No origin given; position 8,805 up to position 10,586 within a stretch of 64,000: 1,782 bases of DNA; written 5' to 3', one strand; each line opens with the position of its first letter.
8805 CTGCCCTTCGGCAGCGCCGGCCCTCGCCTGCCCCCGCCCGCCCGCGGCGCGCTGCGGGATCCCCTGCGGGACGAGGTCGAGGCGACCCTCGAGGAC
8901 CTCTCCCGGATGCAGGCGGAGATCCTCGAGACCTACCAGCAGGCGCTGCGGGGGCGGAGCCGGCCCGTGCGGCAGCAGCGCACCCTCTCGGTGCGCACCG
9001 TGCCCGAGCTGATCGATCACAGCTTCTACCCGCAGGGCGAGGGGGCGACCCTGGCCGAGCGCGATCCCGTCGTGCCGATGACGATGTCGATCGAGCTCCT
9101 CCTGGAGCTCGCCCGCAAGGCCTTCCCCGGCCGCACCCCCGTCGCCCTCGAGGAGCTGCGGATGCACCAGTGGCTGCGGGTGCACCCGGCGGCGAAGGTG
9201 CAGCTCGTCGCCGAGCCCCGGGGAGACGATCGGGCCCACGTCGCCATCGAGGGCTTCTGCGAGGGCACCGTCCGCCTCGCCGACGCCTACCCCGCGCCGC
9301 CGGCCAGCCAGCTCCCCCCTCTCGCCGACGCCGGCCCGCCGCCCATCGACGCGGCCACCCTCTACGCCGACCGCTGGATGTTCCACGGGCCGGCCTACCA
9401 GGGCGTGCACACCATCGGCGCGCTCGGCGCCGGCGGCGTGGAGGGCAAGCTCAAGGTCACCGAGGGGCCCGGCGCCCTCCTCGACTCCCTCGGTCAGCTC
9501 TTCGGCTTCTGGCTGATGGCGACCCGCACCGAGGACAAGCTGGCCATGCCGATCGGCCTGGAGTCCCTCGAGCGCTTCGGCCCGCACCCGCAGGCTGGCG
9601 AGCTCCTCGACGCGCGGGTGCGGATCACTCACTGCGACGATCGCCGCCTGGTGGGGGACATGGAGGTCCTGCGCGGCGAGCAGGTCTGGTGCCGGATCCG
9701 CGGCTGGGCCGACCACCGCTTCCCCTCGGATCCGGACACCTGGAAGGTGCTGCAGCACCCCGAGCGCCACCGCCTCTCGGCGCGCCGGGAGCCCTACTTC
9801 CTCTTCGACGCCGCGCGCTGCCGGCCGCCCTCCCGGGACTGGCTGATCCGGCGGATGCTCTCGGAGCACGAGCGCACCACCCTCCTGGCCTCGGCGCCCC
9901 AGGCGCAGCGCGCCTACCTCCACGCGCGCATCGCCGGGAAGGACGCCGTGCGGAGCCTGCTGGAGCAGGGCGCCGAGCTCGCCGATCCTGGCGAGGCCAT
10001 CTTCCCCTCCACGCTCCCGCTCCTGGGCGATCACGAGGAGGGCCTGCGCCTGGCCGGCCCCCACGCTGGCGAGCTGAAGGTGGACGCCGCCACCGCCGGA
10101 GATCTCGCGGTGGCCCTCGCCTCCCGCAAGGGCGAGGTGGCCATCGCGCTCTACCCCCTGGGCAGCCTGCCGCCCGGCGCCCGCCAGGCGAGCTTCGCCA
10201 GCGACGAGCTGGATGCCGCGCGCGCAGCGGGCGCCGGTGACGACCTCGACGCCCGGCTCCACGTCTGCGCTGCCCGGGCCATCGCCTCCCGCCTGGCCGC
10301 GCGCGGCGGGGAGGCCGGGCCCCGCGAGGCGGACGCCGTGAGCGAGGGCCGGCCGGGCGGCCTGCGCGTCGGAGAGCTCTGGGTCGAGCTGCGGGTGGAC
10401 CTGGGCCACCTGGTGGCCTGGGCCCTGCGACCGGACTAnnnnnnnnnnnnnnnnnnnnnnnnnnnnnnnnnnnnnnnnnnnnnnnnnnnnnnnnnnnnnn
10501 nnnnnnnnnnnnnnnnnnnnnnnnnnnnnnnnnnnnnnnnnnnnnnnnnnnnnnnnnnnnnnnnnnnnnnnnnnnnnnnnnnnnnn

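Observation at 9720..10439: Possible integrated phosphopantetheinyl-transferase-like domain at the C-terminus of PKS subunit 2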

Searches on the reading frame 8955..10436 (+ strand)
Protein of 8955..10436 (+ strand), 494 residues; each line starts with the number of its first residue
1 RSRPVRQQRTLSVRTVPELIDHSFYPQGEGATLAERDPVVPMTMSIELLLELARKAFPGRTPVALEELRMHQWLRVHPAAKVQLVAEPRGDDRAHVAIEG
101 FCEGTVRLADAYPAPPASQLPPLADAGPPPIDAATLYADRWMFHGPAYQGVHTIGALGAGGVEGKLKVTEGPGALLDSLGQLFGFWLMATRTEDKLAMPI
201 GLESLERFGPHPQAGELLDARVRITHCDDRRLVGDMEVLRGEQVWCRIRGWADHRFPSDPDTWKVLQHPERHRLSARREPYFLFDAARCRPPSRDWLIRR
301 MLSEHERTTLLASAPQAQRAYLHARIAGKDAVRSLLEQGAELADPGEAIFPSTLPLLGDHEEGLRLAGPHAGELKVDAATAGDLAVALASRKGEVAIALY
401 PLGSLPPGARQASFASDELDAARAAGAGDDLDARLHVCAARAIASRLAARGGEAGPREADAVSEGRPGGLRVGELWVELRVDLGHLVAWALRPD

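Call 7: find_homologous_proteins(query=window:8955-10436:+, max_evalue=0.001)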
Query window:8955-10436:+ (494 aa): 12 proteins with E <= 0.001 among 8000 candidates.
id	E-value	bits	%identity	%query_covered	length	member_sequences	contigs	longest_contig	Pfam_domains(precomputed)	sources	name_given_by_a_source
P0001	2.5e-82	295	37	97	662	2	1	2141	PF01648.26,PF14765.13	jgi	-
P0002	1.0e-74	270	42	81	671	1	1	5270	PF14765.13,PF00698.27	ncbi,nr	ncbi:MAG: acyltransferase domain-containing protein [Deltaproteobacteria bacterium]|nr:MAG: acyltran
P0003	2.0e-73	266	40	83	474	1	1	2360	PF01648.26,PF14765.13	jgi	jgi:phosphopantetheinyl transferase (holo-ACP synthase)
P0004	3.2e-69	252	37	85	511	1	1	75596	PF01648.26,PF14765.13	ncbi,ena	-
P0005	5.8e-64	235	34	94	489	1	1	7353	PF01648.26,PF14765.13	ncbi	-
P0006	8.1e-64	234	35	78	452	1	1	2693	PF01648.26,PF14765.13,PF17837.7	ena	-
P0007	1.3e-60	224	38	69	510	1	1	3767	PF14765.13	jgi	jgi:hypothetical protein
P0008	2.4e-59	219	33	98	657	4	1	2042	PF01648.26,PF14765.13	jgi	jgi:phosphopantetheinyl transferase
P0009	2.6e-59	219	33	98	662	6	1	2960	PF01648.26,PF14765.13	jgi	jgi:phosphopantetheinyl transferase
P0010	1.3e-56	210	38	78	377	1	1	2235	PF01648.26,PF14765.13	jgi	jgi:phosphopantetheinyl transferase (holo-ACP synthase)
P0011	2.4e-48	183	30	96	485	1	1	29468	PF01648.26,PF14765.13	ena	-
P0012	1.9e-44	170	32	81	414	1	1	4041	PF01648.26,PF14765.13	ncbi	-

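Call 9: search_protein_families(library=pfam, proteins=[P0001, P0003, P0004, P0005, P0006, P0008, P0011, P0012, P0002, P0007], max_evalue=0.01)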
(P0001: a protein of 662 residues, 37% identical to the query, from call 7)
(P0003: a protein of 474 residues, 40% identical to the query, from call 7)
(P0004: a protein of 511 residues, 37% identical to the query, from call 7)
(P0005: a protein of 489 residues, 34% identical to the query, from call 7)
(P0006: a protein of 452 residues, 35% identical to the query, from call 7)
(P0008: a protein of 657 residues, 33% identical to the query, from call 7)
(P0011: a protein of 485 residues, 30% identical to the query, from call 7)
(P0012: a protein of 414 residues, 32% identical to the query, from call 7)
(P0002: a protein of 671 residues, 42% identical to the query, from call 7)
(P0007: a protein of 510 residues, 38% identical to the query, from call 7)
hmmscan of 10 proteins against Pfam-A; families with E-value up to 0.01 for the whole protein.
P0001 (662 aa): 3 families
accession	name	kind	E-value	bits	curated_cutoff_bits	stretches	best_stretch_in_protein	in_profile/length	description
PF01648.25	ACPS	-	3.3e-12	46.9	25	1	566-637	3-84/111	4'-phosphopantetheinyl transferase superfamily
PF14765.12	PS-DH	-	1.1e-08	35.2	23.7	1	288-421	4-154/166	Polyketide synthase dehydratase N-terminal domain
PF21089.3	PKS_DH_N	-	0.0072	16.7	27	0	185-239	38-91/103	Polyketide synthase dehydratase domain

P0003 (474 aa): 2 families
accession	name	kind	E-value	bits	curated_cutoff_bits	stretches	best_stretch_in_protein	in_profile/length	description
PF01648.25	ACPS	-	4.5e-14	52.9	25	1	375-445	3-81/111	4'-phosphopantetheinyl transferase superfamily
PF14765.12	PS-DH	-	1.9e-10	41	23.7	1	103-244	4-162/166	Polyketide synthase dehydratase N-terminal domain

P0004 (511 aa): 2 families
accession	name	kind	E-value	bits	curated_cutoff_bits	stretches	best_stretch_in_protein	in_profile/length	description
PF01648.25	ACPS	-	7.3e-12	45.8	25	1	413-477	1-77/111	4'-phosphopantetheinyl transferase superfamily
PF14765.12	PS-DH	-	4.3e-08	33.3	23.7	1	133-256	8-143/166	Polyketide synthase dehydratase N-terminal domain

P0005 (489 aa): 2 families
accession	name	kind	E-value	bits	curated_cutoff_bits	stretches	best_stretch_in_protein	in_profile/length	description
PF01648.25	ACPS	-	2e-12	47.6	25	1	393-468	1-87/111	4'-phosphopantetheinyl transferase superfamily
PF14765.12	PS-DH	-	8.9e-10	38.8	23.7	1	119-257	7-161/166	Polyketide synthase dehydratase N-terminal domain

P0006 (452 aa): 5 families
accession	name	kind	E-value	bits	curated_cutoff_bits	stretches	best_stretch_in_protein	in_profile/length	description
PF01648.25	ACPS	-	2.5e-07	31.1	25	1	359-400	2-52/111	4'-phosphopantetheinyl transferase superfamily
PF14765.12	PS-DH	-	3.9e-06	27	23.7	1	102-220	23-155/166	Polyketide synthase dehydratase N-terminal domain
PF17837.6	4PPT_N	-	1.9e-05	25.1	27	1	277-353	4-67/68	4'-phosphopantetheinyl transferase N-terminal domain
PF21089.3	PKS_DH_N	-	0.00044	20.6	27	0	6-66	39-100/103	Polyketide synthase dehydratase domain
PF07977.19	FabA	-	0.0041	17.2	23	0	132-206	42-127/138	FabA-like domain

P0008 (657 aa): 3 families
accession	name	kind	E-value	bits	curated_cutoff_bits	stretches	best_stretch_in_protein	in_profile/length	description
PF01648.25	ACPS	-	4.6e-13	49.6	25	1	546-616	1-83/111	4'-phosphopantetheinyl transferase superfamily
PF14765.12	PS-DH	-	2.2e-10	40.8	23.7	1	271-409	4-159/166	Polyketide synthase dehydratase N-terminal domain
PF17837.6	4PPT_N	-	2.5e-05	24.7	27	1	467-542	9-67/68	4'-phosphopantetheinyl transferase N-terminal domain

P0011 (485 aa): 3 families
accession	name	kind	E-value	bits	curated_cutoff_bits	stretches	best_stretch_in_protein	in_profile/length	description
PF01648.25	ACPS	-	1.1e-11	45.1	25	1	392-467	1-87/111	4'-phosphopantetheinyl transferase superfamily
PF14765.12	PS-DH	-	1.7e-10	41.1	23.7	1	126-255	14-160/166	Polyketide synthase dehydratase N-terminal domain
PF03061.28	4HBT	-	0.0016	19.1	20.6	1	177-243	13-78/79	Thioesterase superfamily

P0012 (414 aa): 3 families
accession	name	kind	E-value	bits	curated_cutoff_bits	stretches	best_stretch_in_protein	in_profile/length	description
PF01648.25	ACPS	-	5.9e-14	52.5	25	1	305-378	1-87/111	4'-phosphopantetheinyl transferase superfamily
PF14765.12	PS-DH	-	1.1e-10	41.8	23.7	1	49-169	23-160/166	Polyketide synthase dehydratase N-terminal domain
PF17837.6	4PPT_N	-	0.0011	19.5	27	0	227-302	10-68/68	4'-phosphopantetheinyl transferase N-terminal domain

P0002 (671 aa): 3 families
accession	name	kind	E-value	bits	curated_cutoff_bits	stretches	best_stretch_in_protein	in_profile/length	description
PF00698.26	Acyl_transf_1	-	3e-11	43.8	32.7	1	7-147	140-280/319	Acyl transferase domain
PF14765.12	PS-DH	-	1.7e-08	34.7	23.7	1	382-515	3-153/166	Polyketide synthase dehydratase N-terminal domain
PF21089.3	PKS_DH_N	-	0.0043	17.4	27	0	272-361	19-98/103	Polyketide synthase dehydratase domain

P0007 (510 aa): 1 family
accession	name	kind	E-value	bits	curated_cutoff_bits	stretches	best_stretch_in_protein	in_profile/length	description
PF14765.12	PS-DH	-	1.9e-12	47.5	23.7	1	249-390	4-159/166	Polyketide synthase dehydratase N-terminal domain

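Call 16: find_related_loci(query=A1, collection=genome_contigs, flank=10000)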
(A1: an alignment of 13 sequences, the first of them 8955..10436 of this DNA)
Query A1 (494 aa) in genome_contigs; peptide patterns used: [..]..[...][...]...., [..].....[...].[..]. (x = any residue, [..] = any of these).
600 stretches matched a pattern (row limit reached: there are more); 596 encode a relative of the query (tblastn E <= 1e-3); the best 80 are kept; 80 distinct loci.
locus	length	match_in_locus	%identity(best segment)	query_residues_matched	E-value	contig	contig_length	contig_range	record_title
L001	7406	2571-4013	45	3-491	6e-118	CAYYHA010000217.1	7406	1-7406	MAG TPA_asm: uncultured Myxococcia bacterium isolate SRP162660_co1_4 genome assembly, contig: NODE_10773_length_7406_cov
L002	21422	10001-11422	47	5-490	7e-110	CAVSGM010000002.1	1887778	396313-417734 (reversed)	MAG: uncultured delta proteobacterium isolate MFD05684.bin.1.422 genome assembly, contig: contig_34589, whole genome sho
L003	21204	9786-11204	43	1-490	9e-96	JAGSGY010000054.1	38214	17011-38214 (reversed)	MAG: Proteobacteria bacterium isolate GY13CH_bin.7 k141_503648_length_38214_cov_25.2087, whole genome shotgun sequence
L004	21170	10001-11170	46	1-392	2e-93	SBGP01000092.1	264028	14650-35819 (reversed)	MAG: Deltaproteobacteria bacterium isolate M1803 scaffold_2_1, whole genome shotgun sequence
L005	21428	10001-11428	39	9-492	1e-89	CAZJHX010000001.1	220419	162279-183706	MAG TPA_asm: uncultured Myxococcales bacterium isolate binchicken_co141_27 genome assembly, contig: NODE_76_length_22041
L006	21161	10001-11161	47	3-396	2e-87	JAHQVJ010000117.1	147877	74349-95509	MAG: Myxococcales bacterium isolate MAG.005 Posi_005-P34834, whole genome shotgun sequence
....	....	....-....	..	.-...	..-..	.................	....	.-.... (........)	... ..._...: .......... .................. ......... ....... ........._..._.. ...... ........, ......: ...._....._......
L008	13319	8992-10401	36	9-490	2e-86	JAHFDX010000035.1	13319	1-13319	MAG: Myxococcales bacterium isolate nzgw255 NODE_3032_length_13320_cov_2.313357, whole genome shotgun sequence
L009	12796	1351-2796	38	3-490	1e-85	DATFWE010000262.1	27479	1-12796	MAG TPA_asm: Haliangiales bacterium isolate SMAG_U9482 k141_15643296, whole genome shotgun sequence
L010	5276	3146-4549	36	16-490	1e-84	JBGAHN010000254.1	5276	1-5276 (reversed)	MAG: Labilithrix sp. isolate MAG_AAO_H125.11 AAOH125-11_opera_contig_25799, whole genome shotgun sequence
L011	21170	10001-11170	42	8-402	6e-84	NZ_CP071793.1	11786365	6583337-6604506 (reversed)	Sulfidibacter corallicola strain M133 chromosome, complete genome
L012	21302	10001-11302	40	6-435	3e-83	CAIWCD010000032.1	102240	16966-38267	MAG: uncultured delta proteobacterium isolate Umea1_bin-0479 genome assembly, contig: bin-0479:32/53, whole genome shotg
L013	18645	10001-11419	40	1-489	5e-83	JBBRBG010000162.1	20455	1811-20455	MAG: Haliangiales bacterium isolate Co_metawrap_2332 Cmw_2332_k141_24005393_length_20455_cov_10.0000, whole genome shotg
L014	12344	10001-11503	36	10-490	4e-82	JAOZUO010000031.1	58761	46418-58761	MAG: Deltaproteobacteria bacterium isolate GMC8.metabat2.102 GMC8_137_length_58761_cov_15.180152, whole genome shotgun s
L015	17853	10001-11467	38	1-492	6e-82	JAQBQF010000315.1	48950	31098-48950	MAG: Myxococcales bacterium isolate RYN_366 scaffold_660571, whole genome shotgun sequence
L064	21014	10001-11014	46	17-356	2e-71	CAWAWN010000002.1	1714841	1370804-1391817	MAG: uncultured Microthrixaceae bacterium isolate MFD05502.bin.2.91 genome assembly, contig: contig_15810, whole genome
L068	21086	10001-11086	40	11-374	3e-70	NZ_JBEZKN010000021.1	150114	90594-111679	Streptomyces sp. NPDC048404 NPDC048404_96_F10.ctg-0021, whole genome shotgun sequence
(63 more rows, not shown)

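Call 24: search_protein_representatives(protein=window:8955-10436:+)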
Query: 494 residues. Proteins with E-value up to 0.001 (for the whole library): 1191; up to 1e-10: 753; up to 1e-30: 271. The best 150 are listed.
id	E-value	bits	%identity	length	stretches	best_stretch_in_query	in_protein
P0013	0.0e+00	1103.4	94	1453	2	1-494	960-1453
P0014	1.3e-105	370.4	45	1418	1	8-490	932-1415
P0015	5.0e-96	338.8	46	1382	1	3-413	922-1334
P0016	4.0e-89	316.0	39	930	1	5-489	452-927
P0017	6.7e-85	302.1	42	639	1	5-413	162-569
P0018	1.8e-83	297.3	37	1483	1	8-489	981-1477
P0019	4.9e-82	292.6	38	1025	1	4-490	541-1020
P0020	3.2e-80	286.6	39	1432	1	3-490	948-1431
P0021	5.5e-80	285.8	38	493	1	9-491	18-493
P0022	1.7e-79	284.2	38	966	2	90-491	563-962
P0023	2.3e-79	283.8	39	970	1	2-492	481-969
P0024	3.1e-79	283.3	43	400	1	62-431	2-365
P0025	1.8e-78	280.9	41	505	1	10-490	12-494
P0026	4.7e-77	276.2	38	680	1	8-490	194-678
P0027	6.8e-77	275.6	35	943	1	6-490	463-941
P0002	3.3e-75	270.1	43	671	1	4-359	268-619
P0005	1.8e-64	234.6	35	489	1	28-491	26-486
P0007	4.3e-61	223.5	41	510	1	2-353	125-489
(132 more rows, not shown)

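Call 28: list_cluster_members(proteins=[P0013, P0014, P0015])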
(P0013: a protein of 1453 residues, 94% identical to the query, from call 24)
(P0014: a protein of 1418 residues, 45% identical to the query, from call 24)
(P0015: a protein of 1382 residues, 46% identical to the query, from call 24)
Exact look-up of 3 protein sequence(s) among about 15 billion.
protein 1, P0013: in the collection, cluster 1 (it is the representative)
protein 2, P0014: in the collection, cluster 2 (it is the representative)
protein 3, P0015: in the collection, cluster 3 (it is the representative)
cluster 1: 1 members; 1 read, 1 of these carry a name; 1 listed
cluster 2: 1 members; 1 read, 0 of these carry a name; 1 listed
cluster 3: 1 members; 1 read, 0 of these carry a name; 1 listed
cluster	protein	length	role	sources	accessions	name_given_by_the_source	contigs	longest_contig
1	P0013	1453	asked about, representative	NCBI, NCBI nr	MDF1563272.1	MAG: beta-ketoacyl synthase N-terminal-like domain-containing protein ... | beta-ketoacyl synthase N-terminal-like domain-containing protein [Deltaproteobacteria ...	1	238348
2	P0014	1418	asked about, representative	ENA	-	-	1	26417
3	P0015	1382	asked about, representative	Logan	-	-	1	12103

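Call 43: search_protein_families(library=ncbifam, proteins=[P0003], max_evalue=0.01)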
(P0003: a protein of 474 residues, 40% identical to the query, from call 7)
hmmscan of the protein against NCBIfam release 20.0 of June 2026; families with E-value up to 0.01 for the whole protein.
P0003 (474 aa): 6 families
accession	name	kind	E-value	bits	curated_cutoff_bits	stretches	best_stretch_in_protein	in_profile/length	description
TIGR00556.1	pantethn_trn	domain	1.9e-10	40.9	45.35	1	376-433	7-73/128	phosphopantetheine--protein transferase domain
NF011255.0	PRK14661.1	equivalog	3.9e-09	36.6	209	1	374-431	5-63/169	holo-[acyl-carrier-protein] synthase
NF011251.0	PRK14657.1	equivalog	3e-08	33.7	165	1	381-429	19-66/123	holo-[acyl-carrier-protein] synthase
NF007676.0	PRK10351.1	equivalog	2.9e-07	30.3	174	1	335-425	50-144/195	4'-phosphopantetheinyl transferase AcpT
TIGR00516.1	acpS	equivalog_domain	9.7e-07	29.1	59.8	1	378-429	15-68/125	holo-ACP synthase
NF042922.1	4PPT_HetI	equivalog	0.0002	20.8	370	1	330-429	78-184/235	4'-phosphopantetheinyl transferase HetI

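Call 55: search_protein_families(library=pfam, proteins=[L003:463-7065:+, L003:6984-11207:+, L064:3-4937:+, L064:5057-5662:+, L064:6239-11503:+, L068:6698-11581:+], max_evalue=0.0001)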
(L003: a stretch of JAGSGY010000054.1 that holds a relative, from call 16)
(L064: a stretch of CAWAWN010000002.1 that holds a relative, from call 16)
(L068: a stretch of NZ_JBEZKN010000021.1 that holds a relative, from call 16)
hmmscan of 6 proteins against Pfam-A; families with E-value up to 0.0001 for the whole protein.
L003:463-7065:+ (2201 aa): 9 families
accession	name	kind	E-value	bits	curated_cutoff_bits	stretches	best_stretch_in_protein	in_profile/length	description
PF00109.32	ketoacyl-synt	-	1.2e-67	228.6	20.8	1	694-958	3-252/252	Beta-ketoacyl synthase, N-terminal domain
PF00698.26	Acyl_transf_1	-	3.4e-41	142.2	32.7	1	1225-1506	2-281/319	Acyl transferase domain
PF02801.28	Ketoacyl-synt_C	-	1.9e-38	131.6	20.8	1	966-1083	1-118/119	Beta-ketoacyl synthase, C-terminal domain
PF08659.16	KR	-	3.9e-35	121.8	22.6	1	1935-2149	2-179/180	KR domain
PF03060.21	NMO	-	5.1e-21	75.8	28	2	342-596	7-273/331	Nitronate monooxygenase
PF00106.31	adh_short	-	3.8e-17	62.8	26.6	1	2014-2135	35-162/195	short chain dehydrogenase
PF13561.12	adh_short_C2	-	6e-12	46.1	27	1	1992-2134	8-155/236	Enoyl-(Acyl carrier protein) reductase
PF00550.31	PP-binding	-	1.1e-05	26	20.8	1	1659-1705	2-47/67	Phosphopantetheine attachment site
PF16197.11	KAsynt_C_assoc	-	6.9e-05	23.7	33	0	1100-1139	16-53/111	Ketoacyl-synthetase C-terminal extension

L003:6984-11207:+ (1408 aa): 5 families
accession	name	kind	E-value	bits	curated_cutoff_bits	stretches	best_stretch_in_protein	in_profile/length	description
PF00109.32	ketoacyl-synt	-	7e-65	219.6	20.8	1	32-314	2-252/252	Beta-ketoacyl synthase, N-terminal domain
PF02801.28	Ketoacyl-synt_C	-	1.6e-35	122.2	20.8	1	322-435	1-118/119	Beta-ketoacyl synthase, C-terminal domain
PF00698.26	Acyl_transf_1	-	7.3e-14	52.4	32.7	1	624-818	75-267/319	Acyl transferase domain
PF16197.11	KAsynt_C_assoc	-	1.5e-09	38.7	33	1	437-519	2-79/111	Ketoacyl-synthetase C-terminal extension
PF00108.29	Thiolase_N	-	8.1e-05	22.6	26.4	0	226-263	75-112/260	Thiolase, N-terminal domain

L064:3-4937:+ (1645 aa): 8 families
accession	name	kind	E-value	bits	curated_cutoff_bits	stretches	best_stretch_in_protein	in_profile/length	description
PF00109.32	ketoacyl-synt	-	1.1e-55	189.4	20.8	1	3-254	19-252/252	Beta-ketoacyl synthase, N-terminal domain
PF00698.26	Acyl_transf_1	-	1.9e-40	139.8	32.7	1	541-865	2-318/319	Acyl transferase domain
PF02801.28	Ketoacyl-synt_C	-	1.7e-36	125.2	20.8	1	262-379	1-118/119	Beta-ketoacyl synthase, C-terminal domain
PF08659.16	KR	-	1.8e-30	106.6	22.6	1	1357-1577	1-179/180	KR domain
PF00106.31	adh_short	-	1e-16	61.4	26.6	1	1438-1559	35-162/195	short chain dehydrogenase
PF13561.12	adh_short_C2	-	3.9e-12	46.7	27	1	1437-1552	29-149/236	Enoyl-(Acyl carrier protein) reductase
PF00550.31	PP-binding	-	3.7e-08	33.9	20.8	1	1014-1076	2-63/67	Phosphopantetheine attachment site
PF16197.11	KAsynt_C_assoc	-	7.5e-07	30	33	1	382-459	1-75/111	Ketoacyl-synthetase C-terminal extension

L064:5057-5662:+ (202 aa): 1 family
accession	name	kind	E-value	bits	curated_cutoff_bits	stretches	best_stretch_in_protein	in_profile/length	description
PF01648.25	ACPS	-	5.8e-17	62.2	25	1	102-179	1-87/111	4'-phosphopantetheinyl transferase superfamily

L064:6239-11503:+ (1755 aa): 5 families
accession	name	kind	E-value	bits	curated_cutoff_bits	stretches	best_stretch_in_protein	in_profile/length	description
PF00109.32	ketoacyl-synt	-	1.3e-54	185.9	20.8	1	195-476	2-252/252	Beta-ketoacyl synthase, N-terminal domain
PF02801.28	Ketoacyl-synt_C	-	6.2e-34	117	20.8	1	484-602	1-118/119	Beta-ketoacyl synthase, C-terminal domain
PF14765.12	PS-DH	-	1.1e-11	45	23.7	1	1377-1499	27-162/166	Polyketide synthase dehydratase N-terminal domain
PF00698.26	Acyl_transf_1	-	9.5e-09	35.6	32.7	1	843-1056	79-281/319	Acyl transferase domain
PF16197.11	KAsynt_C_assoc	-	1.4e-07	32.3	33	1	609-661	8-56/111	Ketoacyl-synthetase C-terminal extension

L068:6698-11581:+ (1628 aa): 6 families
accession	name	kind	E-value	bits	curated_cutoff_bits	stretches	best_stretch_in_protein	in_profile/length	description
PF00109.32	ketoacyl-synt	-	2e-58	198.4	20.8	1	61-346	3-252/252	Beta-ketoacyl synthase, N-terminal domain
PF02801.28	Ketoacyl-synt_C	-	4.5e-31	107.8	20.8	1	354-475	1-118/119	Beta-ketoacyl synthase, C-terminal domain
PF00698.26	Acyl_transf_1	-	6.4e-15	55.9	32.7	1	679-886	65-267/319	Acyl transferase domain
PF01648.25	ACPS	-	4.2e-11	43.3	25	1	1491-1572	3-76/111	4'-phosphopantetheinyl transferase superfamily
PF16197.11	KAsynt_C_assoc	-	7e-10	39.7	33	1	480-568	6-79/111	Ketoacyl-synthetase C-terminal extension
PF14765.12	PS-DH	-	1.7e-09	37.9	23.7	1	1210-1353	7-163/166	Polyketide synthase dehydratase N-terminal domain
